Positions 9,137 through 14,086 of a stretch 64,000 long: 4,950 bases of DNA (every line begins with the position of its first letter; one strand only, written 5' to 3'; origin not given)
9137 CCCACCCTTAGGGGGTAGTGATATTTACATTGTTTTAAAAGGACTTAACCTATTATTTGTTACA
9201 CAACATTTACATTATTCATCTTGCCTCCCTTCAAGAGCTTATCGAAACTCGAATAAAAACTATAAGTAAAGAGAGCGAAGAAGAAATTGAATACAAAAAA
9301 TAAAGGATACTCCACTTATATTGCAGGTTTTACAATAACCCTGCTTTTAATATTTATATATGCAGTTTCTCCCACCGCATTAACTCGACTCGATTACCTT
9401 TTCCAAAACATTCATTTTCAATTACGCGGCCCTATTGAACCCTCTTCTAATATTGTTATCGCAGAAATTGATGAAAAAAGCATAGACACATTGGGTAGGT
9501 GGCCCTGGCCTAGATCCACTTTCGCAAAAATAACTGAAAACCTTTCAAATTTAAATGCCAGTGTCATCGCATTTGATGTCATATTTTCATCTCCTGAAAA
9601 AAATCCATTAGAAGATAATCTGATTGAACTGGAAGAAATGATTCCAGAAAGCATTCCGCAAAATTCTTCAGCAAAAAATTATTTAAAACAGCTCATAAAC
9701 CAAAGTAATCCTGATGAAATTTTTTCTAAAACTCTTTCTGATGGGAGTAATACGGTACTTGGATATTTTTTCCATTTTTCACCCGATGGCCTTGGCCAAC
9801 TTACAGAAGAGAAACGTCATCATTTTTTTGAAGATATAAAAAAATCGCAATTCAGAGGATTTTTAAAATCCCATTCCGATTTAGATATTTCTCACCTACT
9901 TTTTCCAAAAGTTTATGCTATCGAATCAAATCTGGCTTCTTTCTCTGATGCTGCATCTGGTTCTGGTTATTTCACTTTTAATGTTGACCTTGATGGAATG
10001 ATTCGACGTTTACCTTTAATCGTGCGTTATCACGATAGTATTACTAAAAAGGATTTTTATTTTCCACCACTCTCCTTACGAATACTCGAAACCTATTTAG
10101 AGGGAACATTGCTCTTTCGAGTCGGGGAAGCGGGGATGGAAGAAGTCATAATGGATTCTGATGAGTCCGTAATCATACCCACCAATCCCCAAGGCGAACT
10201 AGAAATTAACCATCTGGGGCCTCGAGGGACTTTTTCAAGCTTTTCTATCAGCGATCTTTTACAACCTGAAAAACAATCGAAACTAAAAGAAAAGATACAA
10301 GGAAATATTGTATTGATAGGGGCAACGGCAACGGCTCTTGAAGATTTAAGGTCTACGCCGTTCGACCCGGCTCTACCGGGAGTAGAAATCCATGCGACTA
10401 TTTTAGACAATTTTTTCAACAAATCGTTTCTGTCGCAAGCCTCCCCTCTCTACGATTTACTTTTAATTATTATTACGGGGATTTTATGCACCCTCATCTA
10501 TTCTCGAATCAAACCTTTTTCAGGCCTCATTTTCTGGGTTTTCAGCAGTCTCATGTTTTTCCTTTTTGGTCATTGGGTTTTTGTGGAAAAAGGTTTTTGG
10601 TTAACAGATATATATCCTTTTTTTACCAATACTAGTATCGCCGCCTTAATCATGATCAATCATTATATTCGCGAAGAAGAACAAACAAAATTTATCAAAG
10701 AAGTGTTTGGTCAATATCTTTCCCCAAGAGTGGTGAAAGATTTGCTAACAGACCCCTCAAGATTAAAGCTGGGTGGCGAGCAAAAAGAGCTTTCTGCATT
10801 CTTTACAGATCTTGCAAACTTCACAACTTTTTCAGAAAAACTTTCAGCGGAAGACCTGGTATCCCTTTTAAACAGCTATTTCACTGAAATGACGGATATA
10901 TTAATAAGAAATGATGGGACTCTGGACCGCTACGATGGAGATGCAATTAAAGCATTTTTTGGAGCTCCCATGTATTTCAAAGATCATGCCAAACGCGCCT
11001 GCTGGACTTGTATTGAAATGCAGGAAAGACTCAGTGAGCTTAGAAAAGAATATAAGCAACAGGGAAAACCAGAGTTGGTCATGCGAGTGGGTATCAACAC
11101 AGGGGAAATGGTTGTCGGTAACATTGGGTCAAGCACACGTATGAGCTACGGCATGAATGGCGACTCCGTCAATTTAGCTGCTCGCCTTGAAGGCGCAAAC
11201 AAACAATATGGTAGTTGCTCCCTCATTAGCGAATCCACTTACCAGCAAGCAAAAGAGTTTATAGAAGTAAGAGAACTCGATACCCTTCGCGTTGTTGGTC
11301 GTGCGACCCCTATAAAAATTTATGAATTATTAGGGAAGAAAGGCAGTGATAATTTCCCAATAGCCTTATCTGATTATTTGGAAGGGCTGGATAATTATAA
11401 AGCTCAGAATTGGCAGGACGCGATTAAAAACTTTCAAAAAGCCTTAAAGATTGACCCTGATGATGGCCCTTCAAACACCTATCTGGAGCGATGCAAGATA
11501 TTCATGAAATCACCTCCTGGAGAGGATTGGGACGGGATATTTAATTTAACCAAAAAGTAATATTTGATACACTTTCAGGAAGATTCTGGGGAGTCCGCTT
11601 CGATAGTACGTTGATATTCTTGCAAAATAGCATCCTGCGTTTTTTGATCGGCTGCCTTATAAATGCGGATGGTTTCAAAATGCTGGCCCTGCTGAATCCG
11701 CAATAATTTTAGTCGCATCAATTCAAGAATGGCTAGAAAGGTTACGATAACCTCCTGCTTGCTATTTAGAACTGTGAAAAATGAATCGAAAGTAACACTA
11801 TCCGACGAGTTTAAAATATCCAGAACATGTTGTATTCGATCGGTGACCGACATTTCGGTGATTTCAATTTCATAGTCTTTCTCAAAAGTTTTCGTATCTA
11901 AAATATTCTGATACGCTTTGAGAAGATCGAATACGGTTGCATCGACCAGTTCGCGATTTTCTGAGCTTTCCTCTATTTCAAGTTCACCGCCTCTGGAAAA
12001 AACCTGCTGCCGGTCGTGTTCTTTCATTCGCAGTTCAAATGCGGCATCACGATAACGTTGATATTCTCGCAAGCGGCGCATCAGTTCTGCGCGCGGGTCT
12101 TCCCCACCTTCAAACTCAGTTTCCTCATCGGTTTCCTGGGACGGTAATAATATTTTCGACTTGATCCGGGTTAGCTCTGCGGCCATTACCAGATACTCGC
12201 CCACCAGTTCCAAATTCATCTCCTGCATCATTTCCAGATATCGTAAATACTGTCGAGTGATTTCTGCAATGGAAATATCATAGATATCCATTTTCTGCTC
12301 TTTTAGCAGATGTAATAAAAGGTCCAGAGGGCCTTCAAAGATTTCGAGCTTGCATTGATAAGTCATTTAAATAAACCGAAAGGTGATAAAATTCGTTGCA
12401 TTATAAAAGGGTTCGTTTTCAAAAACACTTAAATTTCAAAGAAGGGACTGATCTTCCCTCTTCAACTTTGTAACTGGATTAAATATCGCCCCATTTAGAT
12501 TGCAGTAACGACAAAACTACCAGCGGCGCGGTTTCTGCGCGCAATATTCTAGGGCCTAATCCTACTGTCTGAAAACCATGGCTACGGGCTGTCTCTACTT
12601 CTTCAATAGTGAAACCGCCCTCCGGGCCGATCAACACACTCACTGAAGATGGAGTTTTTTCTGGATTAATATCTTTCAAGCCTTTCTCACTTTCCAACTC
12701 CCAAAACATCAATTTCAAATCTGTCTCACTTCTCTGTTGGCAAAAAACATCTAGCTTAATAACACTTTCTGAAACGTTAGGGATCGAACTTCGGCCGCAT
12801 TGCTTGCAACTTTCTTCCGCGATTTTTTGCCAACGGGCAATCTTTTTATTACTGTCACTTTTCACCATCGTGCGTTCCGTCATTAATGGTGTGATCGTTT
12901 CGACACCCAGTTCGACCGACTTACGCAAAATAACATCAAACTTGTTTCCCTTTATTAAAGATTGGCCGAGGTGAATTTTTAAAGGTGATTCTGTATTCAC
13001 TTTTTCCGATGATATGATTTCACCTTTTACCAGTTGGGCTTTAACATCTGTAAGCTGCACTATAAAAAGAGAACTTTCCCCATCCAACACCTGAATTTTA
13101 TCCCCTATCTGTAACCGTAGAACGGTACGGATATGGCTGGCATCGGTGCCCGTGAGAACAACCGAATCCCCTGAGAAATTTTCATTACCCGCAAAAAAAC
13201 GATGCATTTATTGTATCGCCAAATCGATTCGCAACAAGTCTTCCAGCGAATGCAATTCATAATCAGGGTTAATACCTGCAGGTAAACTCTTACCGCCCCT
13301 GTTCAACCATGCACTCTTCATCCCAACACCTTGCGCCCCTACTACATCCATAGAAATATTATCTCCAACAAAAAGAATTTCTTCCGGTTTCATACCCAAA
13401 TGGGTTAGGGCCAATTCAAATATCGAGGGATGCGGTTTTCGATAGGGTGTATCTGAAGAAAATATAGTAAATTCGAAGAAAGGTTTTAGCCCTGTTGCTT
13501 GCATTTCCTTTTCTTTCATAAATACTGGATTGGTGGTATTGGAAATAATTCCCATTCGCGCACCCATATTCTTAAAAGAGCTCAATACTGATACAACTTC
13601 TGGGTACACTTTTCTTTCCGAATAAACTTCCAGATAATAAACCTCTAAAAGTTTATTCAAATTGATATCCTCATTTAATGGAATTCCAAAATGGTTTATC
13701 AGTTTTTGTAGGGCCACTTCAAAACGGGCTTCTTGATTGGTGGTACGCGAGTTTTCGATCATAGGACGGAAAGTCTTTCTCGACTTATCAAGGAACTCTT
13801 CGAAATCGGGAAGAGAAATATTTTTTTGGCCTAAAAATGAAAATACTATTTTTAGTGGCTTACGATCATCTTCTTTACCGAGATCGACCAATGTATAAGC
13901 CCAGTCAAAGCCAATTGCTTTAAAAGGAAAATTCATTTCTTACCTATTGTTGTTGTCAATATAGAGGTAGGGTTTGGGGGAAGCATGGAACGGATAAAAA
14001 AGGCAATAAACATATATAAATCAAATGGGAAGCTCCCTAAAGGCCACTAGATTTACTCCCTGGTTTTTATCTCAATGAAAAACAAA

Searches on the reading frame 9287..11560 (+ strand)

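Call 27: search_protein_families(library=pfam, proteins=[window:9287-11560:+], max_evalue=0.00001)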
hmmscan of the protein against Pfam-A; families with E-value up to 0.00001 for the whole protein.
window:9287-11560:+ (757 aa): 2 families
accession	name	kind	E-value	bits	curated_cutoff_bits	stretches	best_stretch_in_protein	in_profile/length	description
PF05226.16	CHASE2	-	6.7e-53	180.3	26.3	1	19-399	3-252/257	CHASE2 domain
PF00211.25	Guanylate_cyc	-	1.8e-21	77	21.9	1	500-679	7-179/183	Adenylate and Guanylate cyclase catalytic domain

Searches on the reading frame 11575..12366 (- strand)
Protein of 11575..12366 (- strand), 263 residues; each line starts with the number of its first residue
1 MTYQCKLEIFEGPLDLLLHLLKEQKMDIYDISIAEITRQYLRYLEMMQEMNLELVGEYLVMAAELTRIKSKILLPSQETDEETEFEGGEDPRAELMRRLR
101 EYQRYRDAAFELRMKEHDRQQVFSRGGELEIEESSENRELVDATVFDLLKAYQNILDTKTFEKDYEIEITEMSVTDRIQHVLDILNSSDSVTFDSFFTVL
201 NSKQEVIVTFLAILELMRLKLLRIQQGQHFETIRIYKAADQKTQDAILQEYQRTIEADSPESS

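Call 27: search_protein_families(library=pfam, proteins=[window:11575-12366:-], max_evalue=0.00001)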
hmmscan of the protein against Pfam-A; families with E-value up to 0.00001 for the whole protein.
window:11575-12366:- (263 aa): 1 family
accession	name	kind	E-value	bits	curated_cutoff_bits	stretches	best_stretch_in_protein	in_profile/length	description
PF02616.19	SMC_ScpA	-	1e-36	127.5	24.6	1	20-235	1-229/232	Segregation and condensation protein ScpA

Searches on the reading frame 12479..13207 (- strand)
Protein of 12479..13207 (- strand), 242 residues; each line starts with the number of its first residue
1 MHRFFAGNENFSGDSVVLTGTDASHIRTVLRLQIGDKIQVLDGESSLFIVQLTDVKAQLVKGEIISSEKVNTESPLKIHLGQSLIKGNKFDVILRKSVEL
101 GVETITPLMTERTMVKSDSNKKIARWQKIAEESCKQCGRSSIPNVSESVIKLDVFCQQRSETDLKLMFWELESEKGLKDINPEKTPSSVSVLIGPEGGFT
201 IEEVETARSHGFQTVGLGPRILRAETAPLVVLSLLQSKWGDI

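Call 27: search_protein_families(library=pfam, proteins=[window:12479-13207:-], max_evalue=0.00001)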
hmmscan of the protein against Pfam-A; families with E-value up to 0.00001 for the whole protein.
window:12479-13207:- (242 aa): 2 families
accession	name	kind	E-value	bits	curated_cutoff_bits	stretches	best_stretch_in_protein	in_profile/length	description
PF04452.19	Methyltrans_RNA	-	4.7e-52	176.3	23.9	1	73-236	2-165/165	RNA methyltransferase domain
PF20260.4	PUA_4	-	2.3e-09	37.6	23.9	1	18-64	1-47/48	RNA methyltransferase PUA domain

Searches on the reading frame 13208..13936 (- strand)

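Call 27: search_protein_families(library=pfam, proteins=[window:13208-13936:-], max_evalue=0.00001)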
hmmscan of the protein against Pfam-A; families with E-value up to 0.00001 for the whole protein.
window:13208-13936:- (242 aa): 3 families
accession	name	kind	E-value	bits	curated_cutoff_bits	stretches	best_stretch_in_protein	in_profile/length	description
PF13419.12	HAD_2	-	4.3e-23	82.8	23.8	1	68-210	37-177/178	Haloacid dehalogenase-like hydrolase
PF00702.32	Hydrolase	-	2e-21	77.7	26.4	1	89-205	85-191/191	haloacid dehalogenase-like hydrolase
PF13242.12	Hydrolase_like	-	9.8e-13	48.3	22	1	165-233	2-74/75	HAD-hyrolase-like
